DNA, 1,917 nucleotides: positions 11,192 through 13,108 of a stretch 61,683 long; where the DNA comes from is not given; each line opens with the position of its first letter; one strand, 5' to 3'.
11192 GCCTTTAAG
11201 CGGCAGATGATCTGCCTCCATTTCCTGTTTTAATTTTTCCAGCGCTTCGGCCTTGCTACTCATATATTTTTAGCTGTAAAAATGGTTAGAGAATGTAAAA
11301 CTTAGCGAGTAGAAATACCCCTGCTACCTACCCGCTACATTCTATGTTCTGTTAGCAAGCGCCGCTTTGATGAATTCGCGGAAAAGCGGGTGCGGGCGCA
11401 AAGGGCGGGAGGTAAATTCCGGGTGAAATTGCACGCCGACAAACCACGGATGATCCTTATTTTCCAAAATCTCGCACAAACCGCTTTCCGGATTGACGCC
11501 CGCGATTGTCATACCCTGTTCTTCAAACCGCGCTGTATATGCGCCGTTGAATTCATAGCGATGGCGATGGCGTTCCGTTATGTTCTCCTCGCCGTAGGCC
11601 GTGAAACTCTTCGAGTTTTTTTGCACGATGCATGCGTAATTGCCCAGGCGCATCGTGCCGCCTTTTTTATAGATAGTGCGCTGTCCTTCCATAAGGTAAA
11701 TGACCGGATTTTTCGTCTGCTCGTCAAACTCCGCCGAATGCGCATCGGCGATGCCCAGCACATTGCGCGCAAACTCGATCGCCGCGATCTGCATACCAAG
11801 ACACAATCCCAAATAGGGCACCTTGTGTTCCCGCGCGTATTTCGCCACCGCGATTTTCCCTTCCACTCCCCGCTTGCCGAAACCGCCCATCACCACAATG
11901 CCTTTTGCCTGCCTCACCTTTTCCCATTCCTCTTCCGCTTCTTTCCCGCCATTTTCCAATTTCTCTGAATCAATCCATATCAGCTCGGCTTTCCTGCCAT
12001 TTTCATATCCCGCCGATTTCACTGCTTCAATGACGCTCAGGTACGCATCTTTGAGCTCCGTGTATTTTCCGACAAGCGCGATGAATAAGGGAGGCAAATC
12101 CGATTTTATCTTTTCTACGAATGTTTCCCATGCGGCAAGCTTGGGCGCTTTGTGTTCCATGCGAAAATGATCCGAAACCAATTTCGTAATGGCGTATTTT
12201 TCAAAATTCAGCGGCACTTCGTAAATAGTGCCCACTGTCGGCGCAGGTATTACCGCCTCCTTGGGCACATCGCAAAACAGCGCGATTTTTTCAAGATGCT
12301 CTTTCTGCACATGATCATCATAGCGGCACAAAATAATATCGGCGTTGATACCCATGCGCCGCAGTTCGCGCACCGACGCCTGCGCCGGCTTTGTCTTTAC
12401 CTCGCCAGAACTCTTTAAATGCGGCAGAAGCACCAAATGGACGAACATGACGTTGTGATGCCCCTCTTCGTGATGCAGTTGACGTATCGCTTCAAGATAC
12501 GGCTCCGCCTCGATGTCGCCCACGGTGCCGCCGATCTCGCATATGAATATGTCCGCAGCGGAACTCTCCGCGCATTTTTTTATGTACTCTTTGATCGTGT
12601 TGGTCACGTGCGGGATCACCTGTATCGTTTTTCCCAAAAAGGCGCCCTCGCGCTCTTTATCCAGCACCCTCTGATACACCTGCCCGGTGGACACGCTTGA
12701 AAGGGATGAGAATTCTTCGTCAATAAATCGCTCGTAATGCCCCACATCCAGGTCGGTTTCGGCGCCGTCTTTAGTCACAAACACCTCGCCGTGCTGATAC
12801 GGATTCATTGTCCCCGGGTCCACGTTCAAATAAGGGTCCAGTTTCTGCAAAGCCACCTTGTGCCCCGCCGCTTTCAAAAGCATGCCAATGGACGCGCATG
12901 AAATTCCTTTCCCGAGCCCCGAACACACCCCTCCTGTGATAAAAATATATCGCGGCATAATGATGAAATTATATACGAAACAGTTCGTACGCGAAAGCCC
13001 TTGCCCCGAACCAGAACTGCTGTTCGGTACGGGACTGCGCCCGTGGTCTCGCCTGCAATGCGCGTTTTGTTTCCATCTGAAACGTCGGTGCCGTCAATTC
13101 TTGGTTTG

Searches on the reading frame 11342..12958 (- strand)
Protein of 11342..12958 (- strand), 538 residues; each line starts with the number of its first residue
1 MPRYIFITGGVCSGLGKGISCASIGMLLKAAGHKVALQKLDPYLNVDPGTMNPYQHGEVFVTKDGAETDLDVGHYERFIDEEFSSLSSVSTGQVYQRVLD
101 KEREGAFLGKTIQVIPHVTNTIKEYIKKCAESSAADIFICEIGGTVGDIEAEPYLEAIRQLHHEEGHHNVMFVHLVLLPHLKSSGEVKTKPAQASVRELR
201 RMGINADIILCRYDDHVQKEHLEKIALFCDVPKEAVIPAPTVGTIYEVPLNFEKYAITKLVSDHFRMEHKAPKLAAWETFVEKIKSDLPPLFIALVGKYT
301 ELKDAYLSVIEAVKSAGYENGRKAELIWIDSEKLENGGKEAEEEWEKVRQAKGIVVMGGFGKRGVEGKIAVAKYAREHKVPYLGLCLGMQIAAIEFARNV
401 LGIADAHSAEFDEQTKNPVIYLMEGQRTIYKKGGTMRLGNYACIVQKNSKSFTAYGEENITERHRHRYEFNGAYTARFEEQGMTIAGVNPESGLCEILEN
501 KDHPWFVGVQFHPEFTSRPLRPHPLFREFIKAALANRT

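Call 49: search_protein_families(library=pfam, proteins=[window:11342-12958:-], max_evalue=0.00001)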
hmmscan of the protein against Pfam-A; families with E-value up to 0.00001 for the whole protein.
window:11342-12958:- (538 aa): 3 families
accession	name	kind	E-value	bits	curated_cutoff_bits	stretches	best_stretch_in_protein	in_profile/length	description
PF06418.20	CTP_synth_N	-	9e-118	392.8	26.1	1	3-267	1-265/265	CTP synthase N-terminus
PF00117.34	GATase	-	2.7e-40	138.5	22.8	1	302-531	2-189/190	Glutamine amidotransferase class-I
PF07722.19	Peptidase_C26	-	4.2e-06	27.1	20.5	0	369-514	95-219/219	Peptidase C26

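Call 73: list_cluster_members(proteins=[window:11342-12958:-, window:48408-50975:-, window:53507-55369:-, window:22430-23734:-, window:41579-43084:-, window:18543-19904:-, L002:6710-7333:+, L002:7323-8153:-, L116:179-1318:+, L007:2356-2850:+])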
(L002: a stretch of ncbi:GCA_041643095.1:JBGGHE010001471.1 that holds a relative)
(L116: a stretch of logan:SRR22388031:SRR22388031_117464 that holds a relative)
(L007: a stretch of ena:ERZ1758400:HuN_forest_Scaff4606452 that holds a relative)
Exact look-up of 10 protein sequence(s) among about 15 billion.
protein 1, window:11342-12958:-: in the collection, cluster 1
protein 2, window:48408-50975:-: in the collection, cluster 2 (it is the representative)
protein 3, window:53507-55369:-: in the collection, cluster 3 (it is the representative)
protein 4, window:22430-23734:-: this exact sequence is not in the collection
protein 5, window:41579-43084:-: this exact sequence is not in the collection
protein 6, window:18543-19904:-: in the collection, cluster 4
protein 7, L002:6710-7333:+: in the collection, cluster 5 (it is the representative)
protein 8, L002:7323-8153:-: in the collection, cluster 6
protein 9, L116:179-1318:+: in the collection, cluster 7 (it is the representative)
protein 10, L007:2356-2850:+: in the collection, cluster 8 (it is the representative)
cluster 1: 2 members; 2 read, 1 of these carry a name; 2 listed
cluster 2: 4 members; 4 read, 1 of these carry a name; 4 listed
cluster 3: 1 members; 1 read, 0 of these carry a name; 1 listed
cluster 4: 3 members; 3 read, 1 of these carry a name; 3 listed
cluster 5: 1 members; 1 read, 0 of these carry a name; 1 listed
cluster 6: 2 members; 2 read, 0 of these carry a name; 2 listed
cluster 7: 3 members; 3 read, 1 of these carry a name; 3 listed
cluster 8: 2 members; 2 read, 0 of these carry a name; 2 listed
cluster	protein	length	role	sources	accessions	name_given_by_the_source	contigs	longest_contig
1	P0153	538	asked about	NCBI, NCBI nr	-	-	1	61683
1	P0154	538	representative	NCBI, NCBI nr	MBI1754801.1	CTP synthase [Candidatus Azambacteria bacterium]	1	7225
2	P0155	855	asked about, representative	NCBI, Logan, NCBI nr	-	-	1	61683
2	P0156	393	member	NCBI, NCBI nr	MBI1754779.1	hypothetical protein HYR65_00665 [Candidatus Azambacteria bacterium] | hypothetical protein [Candidatus Azambacteria bacterium]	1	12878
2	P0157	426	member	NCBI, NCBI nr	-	-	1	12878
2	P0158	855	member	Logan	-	-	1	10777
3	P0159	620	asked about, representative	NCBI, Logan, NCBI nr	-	-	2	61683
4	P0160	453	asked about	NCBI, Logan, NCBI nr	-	-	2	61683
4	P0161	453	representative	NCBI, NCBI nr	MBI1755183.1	MBL fold metallo-hydrolase [Candidatus Azambacteria bacterium]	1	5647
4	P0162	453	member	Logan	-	-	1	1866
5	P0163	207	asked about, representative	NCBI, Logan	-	-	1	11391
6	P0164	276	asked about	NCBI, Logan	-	-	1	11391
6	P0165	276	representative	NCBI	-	-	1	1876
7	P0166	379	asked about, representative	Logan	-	-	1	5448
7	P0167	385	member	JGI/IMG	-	exodeoxyribonuclease VII large subunit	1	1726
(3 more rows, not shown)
